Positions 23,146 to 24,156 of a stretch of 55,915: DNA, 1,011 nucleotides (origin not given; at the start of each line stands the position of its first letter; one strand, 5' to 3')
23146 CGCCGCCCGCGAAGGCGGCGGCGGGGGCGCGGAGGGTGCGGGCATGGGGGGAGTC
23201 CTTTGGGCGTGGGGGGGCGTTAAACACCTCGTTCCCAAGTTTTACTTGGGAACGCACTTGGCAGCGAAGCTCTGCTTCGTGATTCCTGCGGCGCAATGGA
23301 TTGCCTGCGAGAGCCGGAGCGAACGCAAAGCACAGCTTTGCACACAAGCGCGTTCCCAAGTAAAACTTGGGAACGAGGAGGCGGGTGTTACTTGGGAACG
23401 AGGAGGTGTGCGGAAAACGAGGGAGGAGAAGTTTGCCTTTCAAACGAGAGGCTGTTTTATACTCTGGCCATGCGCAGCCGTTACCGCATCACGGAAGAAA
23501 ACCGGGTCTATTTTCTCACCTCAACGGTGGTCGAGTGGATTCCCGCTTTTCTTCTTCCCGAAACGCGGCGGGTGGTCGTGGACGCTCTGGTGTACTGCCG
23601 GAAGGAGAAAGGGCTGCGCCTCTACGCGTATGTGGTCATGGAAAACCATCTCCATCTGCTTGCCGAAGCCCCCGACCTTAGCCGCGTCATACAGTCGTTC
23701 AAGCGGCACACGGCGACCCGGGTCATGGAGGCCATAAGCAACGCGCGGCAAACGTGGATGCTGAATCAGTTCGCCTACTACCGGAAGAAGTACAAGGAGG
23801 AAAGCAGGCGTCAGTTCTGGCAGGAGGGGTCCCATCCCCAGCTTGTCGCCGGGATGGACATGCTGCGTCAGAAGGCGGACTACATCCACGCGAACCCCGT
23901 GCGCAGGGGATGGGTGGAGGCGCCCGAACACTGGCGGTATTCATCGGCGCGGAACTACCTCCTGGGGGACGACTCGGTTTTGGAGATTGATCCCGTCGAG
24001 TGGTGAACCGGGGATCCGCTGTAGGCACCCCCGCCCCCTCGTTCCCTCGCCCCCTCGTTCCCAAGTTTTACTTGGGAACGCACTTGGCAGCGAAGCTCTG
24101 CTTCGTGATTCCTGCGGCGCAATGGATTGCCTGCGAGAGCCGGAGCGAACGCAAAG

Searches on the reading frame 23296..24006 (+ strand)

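Call 76: search_protein_families(library=pfam, proteins=[window:23296-24006:+], max_evalue=0.001)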
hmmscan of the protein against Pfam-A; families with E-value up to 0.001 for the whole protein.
window:23296-24006:+ (236 aa): 1 family
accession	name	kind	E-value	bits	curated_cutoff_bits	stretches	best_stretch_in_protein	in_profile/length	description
PF01797.21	Y1_Tnp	-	6.5e-07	29.9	23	1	100-161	34-97/121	Transposase IS200 like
